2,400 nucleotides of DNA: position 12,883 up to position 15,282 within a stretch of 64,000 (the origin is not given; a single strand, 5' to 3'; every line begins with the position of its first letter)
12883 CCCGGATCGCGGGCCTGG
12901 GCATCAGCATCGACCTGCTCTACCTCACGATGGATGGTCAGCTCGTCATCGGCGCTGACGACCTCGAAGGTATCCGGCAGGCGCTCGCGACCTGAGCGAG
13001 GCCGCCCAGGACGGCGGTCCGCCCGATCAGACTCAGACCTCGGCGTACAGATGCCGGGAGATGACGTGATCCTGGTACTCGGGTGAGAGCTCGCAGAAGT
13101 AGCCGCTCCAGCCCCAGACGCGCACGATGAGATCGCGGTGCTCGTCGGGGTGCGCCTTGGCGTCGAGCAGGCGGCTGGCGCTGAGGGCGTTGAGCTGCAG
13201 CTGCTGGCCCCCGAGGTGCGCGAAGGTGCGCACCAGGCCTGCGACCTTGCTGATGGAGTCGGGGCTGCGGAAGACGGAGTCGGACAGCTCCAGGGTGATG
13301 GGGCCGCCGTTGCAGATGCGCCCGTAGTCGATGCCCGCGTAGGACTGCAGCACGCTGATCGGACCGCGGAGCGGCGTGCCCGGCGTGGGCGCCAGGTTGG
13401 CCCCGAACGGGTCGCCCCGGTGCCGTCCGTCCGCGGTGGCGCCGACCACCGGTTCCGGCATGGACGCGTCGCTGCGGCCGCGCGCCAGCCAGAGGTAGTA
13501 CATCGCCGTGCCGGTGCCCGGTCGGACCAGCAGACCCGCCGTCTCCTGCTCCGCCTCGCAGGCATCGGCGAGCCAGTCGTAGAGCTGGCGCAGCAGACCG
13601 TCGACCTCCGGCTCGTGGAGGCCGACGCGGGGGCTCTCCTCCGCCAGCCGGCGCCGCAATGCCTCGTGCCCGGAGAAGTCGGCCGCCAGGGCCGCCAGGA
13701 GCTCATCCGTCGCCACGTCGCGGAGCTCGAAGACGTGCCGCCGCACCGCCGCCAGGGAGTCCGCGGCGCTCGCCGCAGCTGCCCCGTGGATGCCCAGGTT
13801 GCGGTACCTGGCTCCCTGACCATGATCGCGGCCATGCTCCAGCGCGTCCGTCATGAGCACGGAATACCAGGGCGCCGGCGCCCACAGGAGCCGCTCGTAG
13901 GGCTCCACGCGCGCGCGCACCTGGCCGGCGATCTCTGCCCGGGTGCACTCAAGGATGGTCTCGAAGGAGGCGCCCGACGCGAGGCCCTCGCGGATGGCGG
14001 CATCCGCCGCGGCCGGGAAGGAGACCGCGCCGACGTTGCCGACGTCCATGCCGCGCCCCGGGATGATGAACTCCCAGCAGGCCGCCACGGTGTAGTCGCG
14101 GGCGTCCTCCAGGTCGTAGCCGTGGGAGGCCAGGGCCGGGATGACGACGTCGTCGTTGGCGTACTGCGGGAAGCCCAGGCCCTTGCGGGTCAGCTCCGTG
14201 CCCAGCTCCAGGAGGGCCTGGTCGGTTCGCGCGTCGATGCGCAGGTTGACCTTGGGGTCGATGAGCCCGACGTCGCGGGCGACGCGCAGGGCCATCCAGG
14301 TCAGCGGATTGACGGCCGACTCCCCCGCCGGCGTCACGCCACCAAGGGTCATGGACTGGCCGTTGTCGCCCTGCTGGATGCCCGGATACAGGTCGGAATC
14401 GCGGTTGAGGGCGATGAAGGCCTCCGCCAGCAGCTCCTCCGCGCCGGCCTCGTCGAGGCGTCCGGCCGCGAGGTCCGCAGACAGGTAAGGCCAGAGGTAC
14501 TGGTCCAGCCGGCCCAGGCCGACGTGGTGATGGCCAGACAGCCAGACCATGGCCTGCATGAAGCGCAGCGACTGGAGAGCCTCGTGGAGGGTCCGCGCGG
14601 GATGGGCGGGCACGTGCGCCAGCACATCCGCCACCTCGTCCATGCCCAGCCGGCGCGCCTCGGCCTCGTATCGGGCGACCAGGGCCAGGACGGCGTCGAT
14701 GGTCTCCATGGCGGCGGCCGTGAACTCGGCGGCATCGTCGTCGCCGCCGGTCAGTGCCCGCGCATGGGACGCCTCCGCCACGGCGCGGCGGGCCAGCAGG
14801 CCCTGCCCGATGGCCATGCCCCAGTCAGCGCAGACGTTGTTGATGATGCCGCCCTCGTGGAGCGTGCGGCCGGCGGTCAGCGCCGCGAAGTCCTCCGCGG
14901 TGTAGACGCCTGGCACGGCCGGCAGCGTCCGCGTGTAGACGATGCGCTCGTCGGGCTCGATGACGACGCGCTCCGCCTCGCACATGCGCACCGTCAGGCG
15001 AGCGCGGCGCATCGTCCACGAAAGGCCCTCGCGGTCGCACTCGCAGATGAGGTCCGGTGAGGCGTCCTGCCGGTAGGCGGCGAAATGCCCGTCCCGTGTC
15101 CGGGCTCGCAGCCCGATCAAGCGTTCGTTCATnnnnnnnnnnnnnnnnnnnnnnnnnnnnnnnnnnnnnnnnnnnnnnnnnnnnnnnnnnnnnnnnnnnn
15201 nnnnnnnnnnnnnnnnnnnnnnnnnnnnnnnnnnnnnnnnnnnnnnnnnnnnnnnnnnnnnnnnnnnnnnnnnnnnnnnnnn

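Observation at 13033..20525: Glycyl-radical enzyme and activase hard-wired to a sugar-type ABC importer in one stop/start-overlapped operon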

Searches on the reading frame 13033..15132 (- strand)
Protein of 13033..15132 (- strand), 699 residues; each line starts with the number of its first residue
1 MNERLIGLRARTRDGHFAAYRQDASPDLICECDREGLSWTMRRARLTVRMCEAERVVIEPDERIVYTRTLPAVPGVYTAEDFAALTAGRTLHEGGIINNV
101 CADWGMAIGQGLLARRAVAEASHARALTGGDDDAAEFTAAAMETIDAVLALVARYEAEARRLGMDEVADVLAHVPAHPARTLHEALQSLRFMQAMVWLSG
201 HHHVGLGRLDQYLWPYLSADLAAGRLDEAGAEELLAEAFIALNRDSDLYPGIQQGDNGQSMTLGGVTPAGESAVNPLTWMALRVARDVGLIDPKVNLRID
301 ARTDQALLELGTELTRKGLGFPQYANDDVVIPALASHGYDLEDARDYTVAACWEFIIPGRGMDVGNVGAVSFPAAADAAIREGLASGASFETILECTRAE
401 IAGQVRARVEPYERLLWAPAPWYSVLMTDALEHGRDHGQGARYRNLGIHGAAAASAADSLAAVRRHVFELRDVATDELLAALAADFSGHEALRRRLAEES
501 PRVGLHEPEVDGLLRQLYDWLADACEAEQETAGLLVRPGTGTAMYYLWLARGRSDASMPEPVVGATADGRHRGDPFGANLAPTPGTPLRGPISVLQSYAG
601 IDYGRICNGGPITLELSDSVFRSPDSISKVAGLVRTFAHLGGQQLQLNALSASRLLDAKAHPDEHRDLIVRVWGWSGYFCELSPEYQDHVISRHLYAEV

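Call 4: search_protein_families(library=pfam, proteins=[window:13033-15132:-])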
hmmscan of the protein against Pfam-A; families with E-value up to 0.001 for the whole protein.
window:13033-15132:- (699 aa): 2 families
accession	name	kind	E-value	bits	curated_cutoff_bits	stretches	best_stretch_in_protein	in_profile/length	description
PF02901.20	PFL-like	-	3.5e-83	280.8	24.3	2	96-384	156-461/647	Pyruvate formate lyase-like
PF01228.26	Gly_radical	-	1.8e-16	61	22.2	1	579-680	4-106/106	Glycine radical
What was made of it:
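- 13033..15132 (-): Glycyl radical enzyme, 699 aa, of an uncharacterised clade of 680-700-aa proteins. Catalytic C352 in A-A-C-W-E; radical glycine G674 in R-V-W-G-W-S. Pfam PFL-like 3.5e-83 and Gly_radical 1.8e-16 (call 4).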

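Call 5: search_protein_families(library=ncbifam, proteins=[window:13033-15132:-])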
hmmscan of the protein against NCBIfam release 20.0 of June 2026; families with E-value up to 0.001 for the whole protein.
window:13033-15132:- (699 aa): 12 families
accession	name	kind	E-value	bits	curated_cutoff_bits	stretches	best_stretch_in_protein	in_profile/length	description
TIGR01774.1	PFL2-3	subfamily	2.3e-90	304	678.2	1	152-693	223-781/786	formate C-acetyltransferase/glycerol dehydratase family glycyl radical enzyme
NF007437.0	PRK09983.1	equivalog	1.4e-76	258.2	1109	1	151-694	213-761/765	formate C-acetyltransferase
NF048011.1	SfplDhtHpsGDes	equivalog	4.5e-69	233.6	1000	2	152-384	252-492/821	(2S)-3-sulfopropanediol dehydratase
TIGR04394.1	choline_CutC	equivalog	1e-68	232.6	1050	2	417-696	517-786/789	choline trimethylamine-lyase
NF043068.1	glycl_HYPD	equivalog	7.7e-68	229.3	1100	1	151-693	220-779/784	trans-4-hydroxy-L-proline dehydratase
NF048009.1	SfplDhtHpfGKleb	equivalog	2.6e-55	187.9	1000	2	155-373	253-478/824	(2S)-3-sulfopropanediol dehydratase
NF033718.1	indole_decarb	equivalog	1.4e-50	172.4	1100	2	423-696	579-866/868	indoleacetate decarboxylase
NF033715.1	glycyl_HPDL_Lrg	equivalog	6.9e-39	133.3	1150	2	424-696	614-899/901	4-hydroxyphenylacetate decarboxylase large subunit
NF038360.1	rad_fix_GrcA3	exception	2.8e-12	46.6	158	1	627-696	6-75/78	autonomous glycyl radical cofactor GrcA3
TIGR01255.1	pyr_form_ly_1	equivalog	3e-12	45.8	994.2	1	563-695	601-740/744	formate C-acetyltransferase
TIGR04365.1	spare_glycyl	equivalog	8.8e-08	32.5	170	1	640-695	67-122/126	autonomous glycyl radical cofactor GrcA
NF008341.1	PRK11127.1-1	equivalog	8.2e-06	25.7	145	1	646-696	27-77/80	autonomous glycyl radical cofactor GrcA2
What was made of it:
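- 13033..15132 (-): No NCBIfam cut-off is reached (call 5).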

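Call 9: find_homologous_proteins(query=window:13033-15132:-)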
Query window:13033-15132:- (699 aa): 4297 proteins with E <= 0.001 among 8000 candidates; the best 120 are listed.
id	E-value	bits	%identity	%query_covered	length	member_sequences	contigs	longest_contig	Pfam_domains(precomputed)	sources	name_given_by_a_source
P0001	0.0e+0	1578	100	100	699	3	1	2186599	PF02901.21,PF01228.27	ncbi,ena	-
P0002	0.0e+0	1329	85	100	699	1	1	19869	PF02901.21,PF01228.27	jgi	jgi:pyruvate-formate lyase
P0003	0.0e+0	1327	85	100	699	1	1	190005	PF02901.21,PF01228.27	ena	-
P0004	0.0e+0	1316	85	100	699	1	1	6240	PF02901.21,PF01228.27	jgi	jgi:pyruvate-formate lyase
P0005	0.0e+0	1312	84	100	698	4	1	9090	PF02901.21,PF01228.27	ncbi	-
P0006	0.0e+0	1308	84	100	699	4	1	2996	PF02901.21,PF01228.27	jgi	jgi:pyruvate-formate lyase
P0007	0.0e+0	1303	83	100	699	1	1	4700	PF02901.21,PF01228.27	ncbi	-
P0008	0.0e+0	1297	83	100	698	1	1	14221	PF02901.21,PF01228.27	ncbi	-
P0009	0.0e+0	1292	83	100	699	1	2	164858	PF02901.21,PF01228.27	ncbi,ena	-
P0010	0.0e+0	1292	82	100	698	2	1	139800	PF02901.21,PF01228.27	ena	-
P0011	0.0e+0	1291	83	100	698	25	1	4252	PF02901.21,PF01228.27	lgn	-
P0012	0.0e+0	1288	82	100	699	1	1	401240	PF02901.21,PF01228.27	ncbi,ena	-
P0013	0.0e+0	1282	82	100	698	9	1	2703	PF02901.21,PF01228.27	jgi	jgi:pyruvate-formate lyase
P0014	0.0e+0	1275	81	100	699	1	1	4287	PF02901.21,PF01228.27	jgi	jgi:pyruvate-formate lyase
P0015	0.0e+0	1275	82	100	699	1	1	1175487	PF02901.21,PF01228.27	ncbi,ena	-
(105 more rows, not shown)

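Call 10: find_encoding_contigs(protein=P0001, flank=10000, max_places=3)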
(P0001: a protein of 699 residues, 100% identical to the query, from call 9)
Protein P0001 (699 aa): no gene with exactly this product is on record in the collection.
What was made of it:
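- Tried and rejected: An exact-sequence look-up of the window GRE on public contigs found nothing (call 10), so the source genome could not be inspected beyond the window.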

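Call 11: search_solved_structures(query=window:13033-15132:-, max_evalue=0.001)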
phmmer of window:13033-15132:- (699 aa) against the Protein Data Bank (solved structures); distinct sequences matched with E-value up to 0.001: 35.
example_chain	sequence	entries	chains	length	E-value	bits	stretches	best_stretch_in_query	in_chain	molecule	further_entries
8yjo_A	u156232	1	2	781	1.4e-71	245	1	159-694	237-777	Probable dehydratase PflD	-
9f3w_A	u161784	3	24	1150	9.1e-65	222.5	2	109-695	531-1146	Choline trimethylamine-lyase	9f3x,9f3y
8id0_A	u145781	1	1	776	9.3e-61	209.2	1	159-693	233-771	formate C-acetyltransferase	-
5i2a_A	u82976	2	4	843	3.9e-59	203.9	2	158-486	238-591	Diol-dehydratase | Diol dehydratase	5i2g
6xs4_A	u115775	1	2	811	1.4e-56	195.4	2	424-694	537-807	Formate C-acetyltransferase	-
8id7_A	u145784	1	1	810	1.5e-56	195.3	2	424-693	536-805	Probable dehydratase YbiW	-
8yjn_A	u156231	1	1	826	1.6e-56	195.2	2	424-693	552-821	Probable dehydratase YbiW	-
5a0z_A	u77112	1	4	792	1.7e-56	195.1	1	100-695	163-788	CHOLINE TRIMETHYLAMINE LYASE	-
5a0u_A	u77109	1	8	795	1.7e-56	195.1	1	100-695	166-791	CHOLINE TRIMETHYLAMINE LYASE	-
5faw_A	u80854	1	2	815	2.5e-56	194.6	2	417-695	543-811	Choline trimethylamine-lyase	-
9ht9_A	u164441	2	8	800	4.3e-56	193.8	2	417-695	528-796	Choline trimethylamine-lyase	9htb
9r0v_A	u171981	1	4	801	4.3e-56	193.8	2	417-695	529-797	Choline trimethylamine-lyase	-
5fay_A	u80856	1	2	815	4.6e-56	193.7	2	417-695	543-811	Choline trimethylamine-lyase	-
6vue_A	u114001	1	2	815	4.6e-56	193.7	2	417-695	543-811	Choline trimethylamine-lyase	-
5fau_A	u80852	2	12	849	5.4e-56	193.5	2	417-695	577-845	Choline trimethylamine-lyase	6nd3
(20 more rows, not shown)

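Call 14: find_related_loci(query=A1, collection=genome_contigs, flank=10000)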
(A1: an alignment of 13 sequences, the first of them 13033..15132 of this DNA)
Query A1 (699 aa) in genome_contigs; peptide patterns used: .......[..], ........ (x = any residue, [..] = any of these).
599 stretches matched a pattern (row limit reached: there are more); 578 encode a relative of the query (tblastn E <= 1e-3); the best 80 are kept; 80 distinct loci.
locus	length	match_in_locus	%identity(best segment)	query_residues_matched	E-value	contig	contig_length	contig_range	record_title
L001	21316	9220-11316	83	1-699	0e+0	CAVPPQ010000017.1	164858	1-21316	MAG: uncultured Chloroflexia bacterium isolate MFD09848.bin.1.119 genome assembly, contig: contig_32214, whole genome sh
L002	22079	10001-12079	64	1-696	0e+0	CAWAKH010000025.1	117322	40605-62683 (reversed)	MAG: uncultured Chloroflexia bacterium isolate MFD02416.bin.1.374 genome assembly, contig: contig_66327, whole genome sh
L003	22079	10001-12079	62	1-696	0e+0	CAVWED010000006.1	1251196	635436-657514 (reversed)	MAG: uncultured Chloroflexia bacterium isolate MFD01223.bin.1.30 genome assembly, contig: contig_6409, whole genome shot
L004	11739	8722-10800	61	1-696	0e+0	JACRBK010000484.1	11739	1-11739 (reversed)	MAG: Chloroflexi bacterium isolate NC_groundwater_1618_Pr3_B-0.1um_56_17 SR-2_scaffold_141_1966167, whole genome shotgun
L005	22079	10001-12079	60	1-696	0e+0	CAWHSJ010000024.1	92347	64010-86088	MAG: uncultured Chloroflexia bacterium isolate MFD05942.bin.1.295 genome assembly, contig: contig_84536, whole genome sh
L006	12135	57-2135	62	1-696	0e+0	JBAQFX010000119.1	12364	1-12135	MAG: Anaerolineales bacterium isolate MFD06995_ilm_asm_bin3 k127_210923, whole genome shotgun sequence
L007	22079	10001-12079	62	1-696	0e+0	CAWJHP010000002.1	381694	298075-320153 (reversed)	MAG: uncultured Chloroflexia bacterium isolate MFD03726.bin.1.113 genome assembly, contig: contig_33314, whole genome sh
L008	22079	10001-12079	61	1-696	0e+0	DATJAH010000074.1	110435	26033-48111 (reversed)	MAG TPA_asm: Anaerolineales bacterium isolate SMAG_U15322 k141_4395377, whole genome shotgun sequence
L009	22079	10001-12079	62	1-696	0e+0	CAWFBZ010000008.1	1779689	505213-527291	MAG: uncultured Chloroflexia bacterium isolate MFD02416.bin.2.106 genome assembly, contig: contig_15582, whole genome sh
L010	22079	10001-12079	63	1-696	0e+0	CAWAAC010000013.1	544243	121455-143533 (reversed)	MAG: uncultured Chloroflexia bacterium isolate MFD01689.bin.2.45 genome assembly, contig: contig_23811, whole genome sho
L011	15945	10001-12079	61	1-696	0e+0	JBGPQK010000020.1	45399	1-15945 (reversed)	MAG: Anaerolineae bacterium isolate OBJ1_062018_150_34 k141_1658374_length_45399_cov_24.7860, whole genome shotgun seque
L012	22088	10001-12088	61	1-699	0e+0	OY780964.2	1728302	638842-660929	MAG: Thermoguttaceae bacterium isolate 5d2646e0-01ad-46f9-a460-09296c79865c genome assembly, chromosome: 1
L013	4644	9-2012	63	27-696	0e+0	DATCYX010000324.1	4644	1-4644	MAG TPA_asm: Anaerolineales bacterium isolate SMAG_U55 k141_113874, whole genome shotgun sequence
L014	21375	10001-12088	61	1-699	0e+0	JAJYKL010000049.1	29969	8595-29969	MAG: Chloroflexi bacterium isolate DBS2-1.bin38 NODE_2604_length_29969_cov_2.551203, whole genome shotgun sequence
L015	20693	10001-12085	62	1-698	0e+0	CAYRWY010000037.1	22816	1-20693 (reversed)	MAG TPA_asm: uncultured Anaerolineaceae bacterium isolate binchicken_co20_393 genome assembly, contig: NODE_4537_length_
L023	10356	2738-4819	59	1-697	0e+0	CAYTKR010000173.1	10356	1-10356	MAG TPA_asm: uncultured Anaerolineales bacterium isolate SRP167671_co2_274 genome assembly, contig: NODE_8233_length_103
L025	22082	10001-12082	59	1-697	0e+0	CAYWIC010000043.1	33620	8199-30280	MAG TPA_asm: uncultured Anaerolineales bacterium isolate binchicken_co65_55 genome assembly, contig: NODE_5204_length_33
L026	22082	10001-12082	59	1-697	0e+0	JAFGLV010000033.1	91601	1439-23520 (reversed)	MAG: Sedimentisphaerales bacterium isolate Zod_Metabat.417 k87_2196479, whole genome shotgun sequence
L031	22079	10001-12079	60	1-696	0e+0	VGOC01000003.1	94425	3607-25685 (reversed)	MAG: Chloroflexi bacterium isolate K_DeepCast_250m_m1_342 K_DeepCast_250m_m1_342_Ga0194125_10000197, whole genome shotgu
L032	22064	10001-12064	57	4-696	0e+0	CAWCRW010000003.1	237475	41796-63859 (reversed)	MAG: uncultured Acidobacteriaceae bacterium isolate MFD04434.bin.1.145 genome assembly, contig: contig_30401, whole geno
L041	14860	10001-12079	57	1-696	0e+0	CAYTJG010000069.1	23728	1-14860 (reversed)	MAG TPA_asm: uncultured Bifidobacteriaceae bacterium isolate binchicken_co3_196 genome assembly, contig: NODE_6732_lengt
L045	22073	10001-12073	60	4-697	0e+0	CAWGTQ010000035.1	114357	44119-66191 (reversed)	MAG: uncultured Acidobacteriota bacterium isolate MFD05580.bin.2.5 genome assembly, contig: contig_37205, whole genome s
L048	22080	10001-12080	65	1-696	0e+0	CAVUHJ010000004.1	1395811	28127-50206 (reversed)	MAG: uncultured Chloroflexia bacterium isolate MFD01872.bin.2.89 genome assembly, contig: contig_57144, whole genome sho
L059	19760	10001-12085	56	1-698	0e+0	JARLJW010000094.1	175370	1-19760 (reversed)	MAG: Verrucomicrobiia bacterium isolate MAG_BO64 MetaBAT2_Bin_64_Oxic_k141_2220608, whole genome shotgun sequence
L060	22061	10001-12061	44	1-693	0e+0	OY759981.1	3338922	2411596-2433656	MAG: Prolixibacteraceae bacterium isolate a65ce3e3-c5f4-4774-b918-da8a2197b833 genome assembly, chromosome: 1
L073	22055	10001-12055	43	1-698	0e+0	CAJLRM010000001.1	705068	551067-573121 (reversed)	MAG TPA_asm: uncultured Clostridiales bacterium isolate ERR1600743-bin.83 genome assembly, contig: NODE_1_length_705068_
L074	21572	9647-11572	47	43-693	0e+0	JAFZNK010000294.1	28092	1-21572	MAG: Thermoguttaceae bacterium isolate RGIG7925 Water_buffalos_Rumen-1__c1107323, whole genome shotgun sequence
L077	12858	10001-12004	42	20-693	0e+0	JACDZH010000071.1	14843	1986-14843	MAG: Paludibacter sp. isolate ppb03 NODE_342_length_14843_cov_130.399378, whole genome shotgun sequence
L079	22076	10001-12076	44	1-696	0e+0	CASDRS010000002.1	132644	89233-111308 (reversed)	uncultured bacterium isolate O46_L4_303303_idba_bin.55 genome assembly, contig: O46_L4_303303_idba_bin.55.fa_scaffold_47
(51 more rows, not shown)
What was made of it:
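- The closest relatives are MAGs from the same kind of project (call 14).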

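Call 22: search_protein_representatives(protein=window:13033-15132:-)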
Query: 699 residues. Proteins with E-value up to 0.001 (for the whole library): 6099; up to 1e-10: 3363; up to 1e-30: 1505. The best 150 are listed.
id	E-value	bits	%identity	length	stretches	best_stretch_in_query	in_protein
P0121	3.4e-195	666.8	67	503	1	192-699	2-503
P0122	6.7e-186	636.1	46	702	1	3-696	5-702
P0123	7.0e-175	599.7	50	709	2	95-696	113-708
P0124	8.2e-174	596.1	45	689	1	1-697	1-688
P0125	4.5e-173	593.7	60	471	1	1-470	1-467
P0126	7.4e-172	589.7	81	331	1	195-525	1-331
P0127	4.1e-167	574.0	46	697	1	1-693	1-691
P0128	3.5e-164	564.3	43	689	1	27-696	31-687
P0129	1.5e-161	555.6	42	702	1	19-696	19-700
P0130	1.9e-158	545.4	44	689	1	8-696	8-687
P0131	5.6e-158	543.8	43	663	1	45-696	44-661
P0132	6.2e-158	543.7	44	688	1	16-693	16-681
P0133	2.5e-152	525.1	41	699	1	40-696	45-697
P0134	7.2e-150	517.0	43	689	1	35-694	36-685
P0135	2.4e-149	515.3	39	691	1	2-698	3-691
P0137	7.4e-140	483.9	39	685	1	11-693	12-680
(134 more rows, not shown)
